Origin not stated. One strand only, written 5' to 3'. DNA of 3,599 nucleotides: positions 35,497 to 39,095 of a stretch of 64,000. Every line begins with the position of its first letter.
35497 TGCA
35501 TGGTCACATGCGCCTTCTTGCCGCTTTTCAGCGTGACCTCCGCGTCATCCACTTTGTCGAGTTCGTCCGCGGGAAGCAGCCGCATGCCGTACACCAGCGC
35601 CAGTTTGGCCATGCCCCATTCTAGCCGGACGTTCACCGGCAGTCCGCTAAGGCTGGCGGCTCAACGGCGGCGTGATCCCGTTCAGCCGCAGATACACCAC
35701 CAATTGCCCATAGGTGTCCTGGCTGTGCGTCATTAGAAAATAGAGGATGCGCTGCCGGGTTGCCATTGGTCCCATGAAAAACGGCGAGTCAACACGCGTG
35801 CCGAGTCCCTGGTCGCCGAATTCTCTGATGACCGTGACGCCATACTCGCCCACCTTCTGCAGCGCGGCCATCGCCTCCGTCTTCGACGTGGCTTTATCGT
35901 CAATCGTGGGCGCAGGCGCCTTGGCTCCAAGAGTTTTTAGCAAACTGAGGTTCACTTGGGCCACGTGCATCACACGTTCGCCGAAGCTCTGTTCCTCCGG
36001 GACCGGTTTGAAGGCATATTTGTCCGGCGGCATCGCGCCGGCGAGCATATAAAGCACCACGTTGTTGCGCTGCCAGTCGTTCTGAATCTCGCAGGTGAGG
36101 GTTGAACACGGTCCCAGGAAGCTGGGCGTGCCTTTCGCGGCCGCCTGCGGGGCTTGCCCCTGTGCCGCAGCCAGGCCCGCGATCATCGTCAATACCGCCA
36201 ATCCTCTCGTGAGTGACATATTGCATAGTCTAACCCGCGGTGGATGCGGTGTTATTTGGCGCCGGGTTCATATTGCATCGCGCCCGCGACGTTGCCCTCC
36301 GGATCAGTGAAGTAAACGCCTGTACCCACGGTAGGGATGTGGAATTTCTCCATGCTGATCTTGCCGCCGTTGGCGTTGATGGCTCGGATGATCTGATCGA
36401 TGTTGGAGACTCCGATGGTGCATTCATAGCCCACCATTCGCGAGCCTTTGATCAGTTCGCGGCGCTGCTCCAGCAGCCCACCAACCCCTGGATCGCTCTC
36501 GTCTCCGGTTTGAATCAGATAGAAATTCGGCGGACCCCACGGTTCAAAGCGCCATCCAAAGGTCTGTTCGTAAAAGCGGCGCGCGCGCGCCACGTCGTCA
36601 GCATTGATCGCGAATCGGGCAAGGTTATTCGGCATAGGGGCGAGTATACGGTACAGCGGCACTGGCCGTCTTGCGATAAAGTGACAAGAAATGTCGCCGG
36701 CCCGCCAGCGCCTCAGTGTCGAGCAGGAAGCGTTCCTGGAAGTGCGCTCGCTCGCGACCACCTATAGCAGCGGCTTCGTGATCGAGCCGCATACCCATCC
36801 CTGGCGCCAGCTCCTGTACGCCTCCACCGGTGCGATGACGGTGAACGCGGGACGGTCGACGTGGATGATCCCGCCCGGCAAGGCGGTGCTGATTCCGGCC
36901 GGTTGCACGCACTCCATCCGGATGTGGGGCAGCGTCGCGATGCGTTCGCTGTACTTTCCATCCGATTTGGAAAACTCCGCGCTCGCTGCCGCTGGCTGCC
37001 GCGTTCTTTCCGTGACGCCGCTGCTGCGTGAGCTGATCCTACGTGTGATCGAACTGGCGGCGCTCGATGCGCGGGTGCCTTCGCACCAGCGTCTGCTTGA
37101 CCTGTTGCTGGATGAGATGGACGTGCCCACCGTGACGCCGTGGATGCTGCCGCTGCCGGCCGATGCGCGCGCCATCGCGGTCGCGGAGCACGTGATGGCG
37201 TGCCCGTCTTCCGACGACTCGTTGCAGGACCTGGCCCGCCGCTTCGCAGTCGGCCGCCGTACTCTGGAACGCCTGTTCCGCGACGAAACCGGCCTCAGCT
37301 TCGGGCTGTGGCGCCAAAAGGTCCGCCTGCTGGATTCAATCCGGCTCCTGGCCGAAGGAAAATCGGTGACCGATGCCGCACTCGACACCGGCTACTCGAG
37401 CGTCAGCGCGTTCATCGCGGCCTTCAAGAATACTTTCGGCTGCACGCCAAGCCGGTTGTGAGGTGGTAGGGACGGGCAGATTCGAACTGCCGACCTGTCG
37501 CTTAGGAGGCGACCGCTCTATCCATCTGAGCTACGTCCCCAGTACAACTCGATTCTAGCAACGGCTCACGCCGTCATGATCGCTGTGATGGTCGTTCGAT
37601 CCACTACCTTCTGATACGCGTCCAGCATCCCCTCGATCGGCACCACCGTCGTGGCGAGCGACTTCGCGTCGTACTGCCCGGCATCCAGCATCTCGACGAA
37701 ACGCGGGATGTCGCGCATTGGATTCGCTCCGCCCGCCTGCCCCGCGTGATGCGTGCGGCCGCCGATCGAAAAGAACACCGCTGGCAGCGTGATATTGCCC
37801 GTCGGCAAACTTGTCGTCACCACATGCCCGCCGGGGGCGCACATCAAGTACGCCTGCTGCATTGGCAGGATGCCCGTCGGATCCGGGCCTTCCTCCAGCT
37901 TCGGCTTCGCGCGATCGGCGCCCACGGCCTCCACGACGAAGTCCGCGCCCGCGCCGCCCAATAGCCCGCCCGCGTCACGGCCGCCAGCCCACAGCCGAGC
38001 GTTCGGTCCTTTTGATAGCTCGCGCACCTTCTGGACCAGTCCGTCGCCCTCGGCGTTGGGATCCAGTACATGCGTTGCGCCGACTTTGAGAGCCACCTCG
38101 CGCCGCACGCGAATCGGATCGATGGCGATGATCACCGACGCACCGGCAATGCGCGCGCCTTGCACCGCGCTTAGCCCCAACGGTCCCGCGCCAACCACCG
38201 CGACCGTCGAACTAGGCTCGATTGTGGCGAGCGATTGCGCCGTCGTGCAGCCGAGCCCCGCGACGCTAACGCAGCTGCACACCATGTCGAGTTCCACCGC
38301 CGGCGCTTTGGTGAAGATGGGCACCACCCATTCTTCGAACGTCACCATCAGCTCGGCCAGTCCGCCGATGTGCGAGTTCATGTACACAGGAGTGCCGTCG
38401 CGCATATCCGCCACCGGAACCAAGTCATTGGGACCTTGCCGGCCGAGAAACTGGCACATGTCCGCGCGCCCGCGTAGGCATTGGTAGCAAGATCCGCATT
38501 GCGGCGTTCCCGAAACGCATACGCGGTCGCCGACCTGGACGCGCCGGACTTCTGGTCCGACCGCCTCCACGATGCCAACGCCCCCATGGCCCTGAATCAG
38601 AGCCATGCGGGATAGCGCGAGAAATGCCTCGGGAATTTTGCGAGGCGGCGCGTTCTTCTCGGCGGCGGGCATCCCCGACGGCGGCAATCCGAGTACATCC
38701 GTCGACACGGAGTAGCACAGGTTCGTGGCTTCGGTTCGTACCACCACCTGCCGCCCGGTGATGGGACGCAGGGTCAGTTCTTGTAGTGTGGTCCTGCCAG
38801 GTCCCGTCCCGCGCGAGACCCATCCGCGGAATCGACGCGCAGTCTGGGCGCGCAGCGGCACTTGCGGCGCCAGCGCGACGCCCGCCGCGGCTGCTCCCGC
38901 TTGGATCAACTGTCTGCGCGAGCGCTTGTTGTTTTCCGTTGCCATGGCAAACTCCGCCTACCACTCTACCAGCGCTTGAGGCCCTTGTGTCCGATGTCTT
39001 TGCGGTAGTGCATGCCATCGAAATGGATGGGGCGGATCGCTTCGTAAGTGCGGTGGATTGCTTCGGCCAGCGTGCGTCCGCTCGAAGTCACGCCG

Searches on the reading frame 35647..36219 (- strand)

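Call 3: search_protein_families(library=pfam, proteins=[window:35647-36219:-], max_evalue=0.1)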
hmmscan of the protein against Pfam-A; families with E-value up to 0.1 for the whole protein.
window:35647-36219:- (190 aa): 2 families
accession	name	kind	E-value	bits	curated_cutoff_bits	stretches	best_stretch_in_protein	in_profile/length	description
PF12867.12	DinB_2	-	2.4e-10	41.4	24.8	1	56-172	9-127/128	DinB superfamily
PF05163.17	DinB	-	1.8e-09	38.2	23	1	44-185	7-150/165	DinB family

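Call 4: search_protein_families(library=ncbifam, proteins=[window:35647-36219:-], max_evalue=0.1)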
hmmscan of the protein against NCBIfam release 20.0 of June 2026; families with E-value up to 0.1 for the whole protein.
window:35647-36219:- (190 aa): 0 families

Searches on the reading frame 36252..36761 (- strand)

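Call 76: search_protein_families(library=pfam, proteins=[window:36252-36761:-], max_evalue=0.00001)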
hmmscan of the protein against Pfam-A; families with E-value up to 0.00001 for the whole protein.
window:36252-36761:- (169 aa): 1 family
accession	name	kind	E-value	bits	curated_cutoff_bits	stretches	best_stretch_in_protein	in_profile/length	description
PF00903.31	Glyoxalase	-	7.3e-08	33.3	20.6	0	47-72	2-27/121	Glyoxalase/Bleomycin resistance protein/Dioxygenase superfamily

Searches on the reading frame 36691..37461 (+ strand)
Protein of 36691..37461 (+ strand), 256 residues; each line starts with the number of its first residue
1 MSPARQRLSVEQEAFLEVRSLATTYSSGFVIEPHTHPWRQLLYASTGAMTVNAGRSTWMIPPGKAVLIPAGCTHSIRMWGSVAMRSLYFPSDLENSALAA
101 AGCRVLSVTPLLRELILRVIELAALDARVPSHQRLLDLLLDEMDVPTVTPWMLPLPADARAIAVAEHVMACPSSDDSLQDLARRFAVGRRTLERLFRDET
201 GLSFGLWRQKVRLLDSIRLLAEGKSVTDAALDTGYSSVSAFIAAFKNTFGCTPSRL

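Call 76: search_protein_families(library=pfam, proteins=[window:36691-37461:+], max_evalue=0.00001)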
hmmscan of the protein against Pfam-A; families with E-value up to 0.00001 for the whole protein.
window:36691-37461:+ (256 aa): 4 families
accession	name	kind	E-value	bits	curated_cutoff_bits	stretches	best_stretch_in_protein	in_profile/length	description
PF12833.13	HTH_18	-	1.2e-23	83.6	33.6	1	181-255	1-76/80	Helix-turn-helix domain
PF00165.29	HTH_AraC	-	1.7e-12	47.6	26.6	1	221-255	6-39/42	Bacterial regulatory helix-turn-helix proteins, AraC family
PF02311.25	AraC_binding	-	7.2e-10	39.2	21.1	1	27-119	12-116/135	AraC-like ligand binding domain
PF07883.17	Cupin_2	-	4e-06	26.9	27.2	1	27-85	7-65/70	Cupin domain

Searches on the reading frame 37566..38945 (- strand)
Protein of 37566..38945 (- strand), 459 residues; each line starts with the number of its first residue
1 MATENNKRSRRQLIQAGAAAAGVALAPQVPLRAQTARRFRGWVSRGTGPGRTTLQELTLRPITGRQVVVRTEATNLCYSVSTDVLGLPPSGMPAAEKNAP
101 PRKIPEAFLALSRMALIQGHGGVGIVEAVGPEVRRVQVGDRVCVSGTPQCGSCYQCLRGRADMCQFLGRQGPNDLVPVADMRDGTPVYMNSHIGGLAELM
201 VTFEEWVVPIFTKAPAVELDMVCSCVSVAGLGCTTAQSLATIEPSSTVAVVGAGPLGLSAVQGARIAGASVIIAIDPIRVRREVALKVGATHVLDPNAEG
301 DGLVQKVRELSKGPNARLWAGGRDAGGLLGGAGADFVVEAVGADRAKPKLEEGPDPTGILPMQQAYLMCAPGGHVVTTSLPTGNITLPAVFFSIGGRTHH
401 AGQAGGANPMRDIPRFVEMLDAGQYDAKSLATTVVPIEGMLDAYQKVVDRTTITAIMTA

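Call 76: search_protein_families(library=pfam, proteins=[window:37566-38945:-], max_evalue=0.00001)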
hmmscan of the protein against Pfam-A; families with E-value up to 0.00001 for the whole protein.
window:37566-38945:- (459 aa): 2 families
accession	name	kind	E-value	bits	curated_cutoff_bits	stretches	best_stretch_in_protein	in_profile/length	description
PF00107.32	ADH_zinc_N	-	3.7e-16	59.7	31.8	1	255-344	1-69/129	Zinc-binding dehydrogenase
PF08240.17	ADH_N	-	6.7e-16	58.9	23.5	1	66-210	4-102/104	Alcohol dehydrogenase GroES-like domain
